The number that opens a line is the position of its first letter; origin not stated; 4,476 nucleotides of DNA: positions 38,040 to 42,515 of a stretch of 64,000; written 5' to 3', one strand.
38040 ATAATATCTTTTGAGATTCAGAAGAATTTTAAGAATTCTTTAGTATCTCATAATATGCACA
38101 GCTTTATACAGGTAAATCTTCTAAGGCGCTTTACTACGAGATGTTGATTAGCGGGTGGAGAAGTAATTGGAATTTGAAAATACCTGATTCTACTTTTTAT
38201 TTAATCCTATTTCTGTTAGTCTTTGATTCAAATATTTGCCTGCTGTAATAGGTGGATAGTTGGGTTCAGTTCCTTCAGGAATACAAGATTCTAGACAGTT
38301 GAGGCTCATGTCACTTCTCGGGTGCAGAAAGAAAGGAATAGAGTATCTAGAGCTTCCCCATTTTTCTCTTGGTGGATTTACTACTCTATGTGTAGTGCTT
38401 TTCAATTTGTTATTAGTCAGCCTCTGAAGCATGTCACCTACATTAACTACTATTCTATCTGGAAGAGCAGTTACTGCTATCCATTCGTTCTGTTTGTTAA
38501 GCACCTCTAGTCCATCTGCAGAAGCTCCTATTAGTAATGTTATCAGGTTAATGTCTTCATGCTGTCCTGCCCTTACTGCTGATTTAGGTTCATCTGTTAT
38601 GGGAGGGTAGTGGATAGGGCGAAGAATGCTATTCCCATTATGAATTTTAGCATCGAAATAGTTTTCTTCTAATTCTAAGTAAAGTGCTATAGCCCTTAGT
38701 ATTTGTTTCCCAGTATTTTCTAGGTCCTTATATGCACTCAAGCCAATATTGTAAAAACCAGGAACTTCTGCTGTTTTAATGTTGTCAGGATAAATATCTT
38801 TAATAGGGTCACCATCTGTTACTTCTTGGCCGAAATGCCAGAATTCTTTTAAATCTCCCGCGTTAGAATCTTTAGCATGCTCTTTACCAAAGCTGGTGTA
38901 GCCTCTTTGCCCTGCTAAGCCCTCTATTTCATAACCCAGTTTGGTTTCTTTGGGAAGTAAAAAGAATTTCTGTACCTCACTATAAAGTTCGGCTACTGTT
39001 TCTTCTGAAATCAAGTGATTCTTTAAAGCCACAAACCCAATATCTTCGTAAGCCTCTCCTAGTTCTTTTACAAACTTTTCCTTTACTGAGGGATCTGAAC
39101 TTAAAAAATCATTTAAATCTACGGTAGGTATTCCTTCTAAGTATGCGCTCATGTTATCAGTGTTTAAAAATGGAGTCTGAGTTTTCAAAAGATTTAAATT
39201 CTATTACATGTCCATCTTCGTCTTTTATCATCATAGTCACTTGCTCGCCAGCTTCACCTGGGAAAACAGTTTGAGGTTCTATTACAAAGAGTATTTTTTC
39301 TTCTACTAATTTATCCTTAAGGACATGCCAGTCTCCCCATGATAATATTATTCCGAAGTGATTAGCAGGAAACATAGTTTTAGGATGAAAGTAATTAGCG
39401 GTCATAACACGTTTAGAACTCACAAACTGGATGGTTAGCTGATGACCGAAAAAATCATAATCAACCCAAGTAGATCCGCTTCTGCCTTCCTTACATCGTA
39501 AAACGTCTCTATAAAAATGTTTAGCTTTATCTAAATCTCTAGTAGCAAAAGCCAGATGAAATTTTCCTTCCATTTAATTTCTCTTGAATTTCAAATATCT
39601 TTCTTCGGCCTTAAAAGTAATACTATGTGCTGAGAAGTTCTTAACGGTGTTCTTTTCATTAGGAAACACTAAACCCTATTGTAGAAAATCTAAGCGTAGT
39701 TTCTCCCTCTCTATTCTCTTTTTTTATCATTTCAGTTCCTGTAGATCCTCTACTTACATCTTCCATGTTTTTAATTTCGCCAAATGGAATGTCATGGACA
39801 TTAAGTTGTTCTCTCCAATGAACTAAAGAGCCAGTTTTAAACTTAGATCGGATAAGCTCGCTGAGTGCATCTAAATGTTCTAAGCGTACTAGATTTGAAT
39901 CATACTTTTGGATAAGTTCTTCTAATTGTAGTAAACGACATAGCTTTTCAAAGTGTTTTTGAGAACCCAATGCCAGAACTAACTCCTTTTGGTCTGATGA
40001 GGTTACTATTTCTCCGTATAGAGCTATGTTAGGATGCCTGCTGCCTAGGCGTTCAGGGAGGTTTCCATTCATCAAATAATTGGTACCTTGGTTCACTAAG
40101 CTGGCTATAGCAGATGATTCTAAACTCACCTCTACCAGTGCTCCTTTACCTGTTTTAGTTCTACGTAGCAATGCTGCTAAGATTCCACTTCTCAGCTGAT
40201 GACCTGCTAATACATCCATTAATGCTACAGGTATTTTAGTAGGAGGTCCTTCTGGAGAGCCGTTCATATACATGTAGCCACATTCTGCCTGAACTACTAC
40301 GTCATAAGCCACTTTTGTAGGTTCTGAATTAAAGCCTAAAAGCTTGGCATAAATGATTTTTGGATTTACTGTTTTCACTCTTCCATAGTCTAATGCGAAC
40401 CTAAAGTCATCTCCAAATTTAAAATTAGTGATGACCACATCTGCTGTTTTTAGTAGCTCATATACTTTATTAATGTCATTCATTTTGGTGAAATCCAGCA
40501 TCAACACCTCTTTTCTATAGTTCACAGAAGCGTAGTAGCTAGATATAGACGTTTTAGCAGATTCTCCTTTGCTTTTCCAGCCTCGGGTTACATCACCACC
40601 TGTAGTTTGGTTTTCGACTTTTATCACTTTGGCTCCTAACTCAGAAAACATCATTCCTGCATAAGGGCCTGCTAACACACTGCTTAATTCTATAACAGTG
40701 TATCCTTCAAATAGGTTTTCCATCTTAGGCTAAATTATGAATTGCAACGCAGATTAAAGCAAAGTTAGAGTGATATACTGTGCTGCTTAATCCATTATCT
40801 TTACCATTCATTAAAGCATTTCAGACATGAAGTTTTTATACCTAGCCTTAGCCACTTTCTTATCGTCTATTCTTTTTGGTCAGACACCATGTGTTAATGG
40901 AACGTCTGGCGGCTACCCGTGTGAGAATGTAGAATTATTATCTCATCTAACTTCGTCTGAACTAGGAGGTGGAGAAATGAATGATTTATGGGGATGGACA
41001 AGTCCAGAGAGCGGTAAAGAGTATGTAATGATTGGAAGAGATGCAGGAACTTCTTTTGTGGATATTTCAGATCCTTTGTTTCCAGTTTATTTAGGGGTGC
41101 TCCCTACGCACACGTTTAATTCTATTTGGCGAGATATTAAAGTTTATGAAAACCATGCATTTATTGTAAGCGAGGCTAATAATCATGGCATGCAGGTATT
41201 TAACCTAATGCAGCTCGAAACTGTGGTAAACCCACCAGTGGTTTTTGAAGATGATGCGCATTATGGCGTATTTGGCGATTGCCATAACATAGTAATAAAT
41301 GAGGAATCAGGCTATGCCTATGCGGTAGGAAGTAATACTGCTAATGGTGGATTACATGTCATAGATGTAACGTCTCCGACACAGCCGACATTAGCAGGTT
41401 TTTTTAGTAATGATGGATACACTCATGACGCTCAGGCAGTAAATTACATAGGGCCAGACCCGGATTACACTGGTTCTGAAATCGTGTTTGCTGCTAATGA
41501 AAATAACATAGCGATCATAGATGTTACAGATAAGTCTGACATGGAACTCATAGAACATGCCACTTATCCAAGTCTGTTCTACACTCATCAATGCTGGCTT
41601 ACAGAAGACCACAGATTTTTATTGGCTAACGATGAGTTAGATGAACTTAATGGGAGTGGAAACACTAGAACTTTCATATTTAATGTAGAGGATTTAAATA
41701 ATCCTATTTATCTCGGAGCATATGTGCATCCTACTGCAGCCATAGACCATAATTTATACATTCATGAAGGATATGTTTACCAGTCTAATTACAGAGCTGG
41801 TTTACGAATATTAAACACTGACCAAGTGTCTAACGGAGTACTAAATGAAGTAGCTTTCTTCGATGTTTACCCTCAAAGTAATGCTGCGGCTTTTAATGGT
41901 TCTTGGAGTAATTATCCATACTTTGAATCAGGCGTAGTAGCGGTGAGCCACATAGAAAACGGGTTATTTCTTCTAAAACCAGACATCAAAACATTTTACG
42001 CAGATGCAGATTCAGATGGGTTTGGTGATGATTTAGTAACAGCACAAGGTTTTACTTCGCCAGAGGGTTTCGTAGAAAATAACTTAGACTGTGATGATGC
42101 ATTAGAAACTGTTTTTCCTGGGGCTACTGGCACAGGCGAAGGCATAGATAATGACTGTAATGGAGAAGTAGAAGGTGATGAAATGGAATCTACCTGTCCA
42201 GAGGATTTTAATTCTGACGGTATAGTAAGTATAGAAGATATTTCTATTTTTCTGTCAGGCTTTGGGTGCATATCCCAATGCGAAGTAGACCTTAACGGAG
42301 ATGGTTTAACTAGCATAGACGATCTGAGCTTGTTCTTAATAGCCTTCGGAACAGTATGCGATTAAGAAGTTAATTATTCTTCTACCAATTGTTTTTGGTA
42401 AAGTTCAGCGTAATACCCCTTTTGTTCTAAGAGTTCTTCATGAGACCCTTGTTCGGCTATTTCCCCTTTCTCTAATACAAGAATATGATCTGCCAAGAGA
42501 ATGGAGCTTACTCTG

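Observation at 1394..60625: Hugely over-represented DNA word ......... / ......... (half of palindrome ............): 26 loci in 64 kb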

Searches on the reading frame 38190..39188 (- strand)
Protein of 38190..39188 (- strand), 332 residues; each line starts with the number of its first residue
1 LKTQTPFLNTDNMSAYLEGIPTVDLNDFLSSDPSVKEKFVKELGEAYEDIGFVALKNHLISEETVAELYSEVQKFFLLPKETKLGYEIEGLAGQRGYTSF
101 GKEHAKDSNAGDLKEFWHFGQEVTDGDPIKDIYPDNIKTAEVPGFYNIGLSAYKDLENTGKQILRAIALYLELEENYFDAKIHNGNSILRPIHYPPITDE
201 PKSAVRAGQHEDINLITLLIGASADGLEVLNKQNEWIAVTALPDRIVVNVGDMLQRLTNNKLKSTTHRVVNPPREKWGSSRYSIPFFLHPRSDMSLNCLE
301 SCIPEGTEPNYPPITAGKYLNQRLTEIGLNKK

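Call 23: search_protein_families(library=pfam, proteins=[window:38190-39188:-])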
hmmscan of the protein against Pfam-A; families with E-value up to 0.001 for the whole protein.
window:38190-39188:- (332 aa): 2 families
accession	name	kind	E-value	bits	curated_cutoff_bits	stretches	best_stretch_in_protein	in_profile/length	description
PF14226.12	DIOX_N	-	2.1e-25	90.1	27.3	1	20-133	1-109/117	non-haem dioxygenase in morphine synthesis N-terminal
PF03171.26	2OG-FeII_Oxy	-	3.2e-21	76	23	1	187-290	3-101/101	2OG-Fe(II) oxygenase superfamily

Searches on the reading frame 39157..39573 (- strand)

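Call 23: search_protein_families(library=pfam, proteins=[window:39157-39573:-])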
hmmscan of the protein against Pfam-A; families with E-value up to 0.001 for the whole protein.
window:39157-39573:- (138 aa): 1 family
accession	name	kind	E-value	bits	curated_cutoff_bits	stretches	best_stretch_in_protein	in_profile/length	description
PF00903.31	Glyoxalase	-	5.6e-09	36.9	20.6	1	6-126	4-121/121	Glyoxalase/Bleomycin resistance protein/Dioxygenase superfamily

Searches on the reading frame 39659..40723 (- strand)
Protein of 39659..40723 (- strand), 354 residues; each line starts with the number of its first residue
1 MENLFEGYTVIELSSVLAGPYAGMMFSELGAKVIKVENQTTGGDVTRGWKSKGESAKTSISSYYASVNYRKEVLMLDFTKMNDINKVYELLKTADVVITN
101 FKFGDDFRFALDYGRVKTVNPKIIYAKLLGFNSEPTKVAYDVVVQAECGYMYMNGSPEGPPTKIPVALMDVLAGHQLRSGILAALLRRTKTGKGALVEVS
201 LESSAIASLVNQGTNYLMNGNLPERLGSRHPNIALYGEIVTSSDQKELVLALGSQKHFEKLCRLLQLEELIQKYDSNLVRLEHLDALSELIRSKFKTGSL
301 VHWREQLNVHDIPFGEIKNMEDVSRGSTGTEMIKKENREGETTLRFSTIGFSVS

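Call 23: search_protein_families(library=pfam, proteins=[window:39659-40723:-])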
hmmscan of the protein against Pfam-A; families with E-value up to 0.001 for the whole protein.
window:39659-40723:- (354 aa): 1 family
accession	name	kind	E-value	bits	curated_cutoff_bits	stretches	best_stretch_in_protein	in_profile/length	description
PF02515.22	CoA_transf_3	-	2.6e-77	260.9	23.3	1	6-327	2-323/366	CoA-transferase family III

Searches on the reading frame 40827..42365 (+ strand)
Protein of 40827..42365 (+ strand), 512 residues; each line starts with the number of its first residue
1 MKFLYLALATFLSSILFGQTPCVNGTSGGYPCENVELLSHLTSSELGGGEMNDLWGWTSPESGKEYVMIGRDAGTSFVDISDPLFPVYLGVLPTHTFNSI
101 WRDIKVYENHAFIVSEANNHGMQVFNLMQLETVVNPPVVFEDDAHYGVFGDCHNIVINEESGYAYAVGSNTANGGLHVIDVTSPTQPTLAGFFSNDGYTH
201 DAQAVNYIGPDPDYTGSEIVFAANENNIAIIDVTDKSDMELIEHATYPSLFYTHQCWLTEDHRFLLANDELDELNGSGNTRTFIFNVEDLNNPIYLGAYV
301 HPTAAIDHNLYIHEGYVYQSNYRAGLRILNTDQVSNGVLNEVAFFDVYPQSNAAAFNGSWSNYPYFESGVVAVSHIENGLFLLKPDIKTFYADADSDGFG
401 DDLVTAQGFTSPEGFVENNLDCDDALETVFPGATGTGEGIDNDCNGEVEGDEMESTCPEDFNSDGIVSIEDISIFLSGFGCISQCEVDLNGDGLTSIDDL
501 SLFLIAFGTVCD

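Call 23: search_protein_families(library=pfam, proteins=[window:40827-42365:+])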
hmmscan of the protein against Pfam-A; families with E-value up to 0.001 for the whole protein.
window:40827-42365:+ (512 aa): 2 families
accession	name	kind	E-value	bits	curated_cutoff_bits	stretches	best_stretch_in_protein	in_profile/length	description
PF11617.13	Cu-binding_MopE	-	3.3e-07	30.9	27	1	421-448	1-28/30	Putative metal-binding motif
PF08309.17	LVIVD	-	7e-07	28.9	20.2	0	162-191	12-38/42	LVIVD repeat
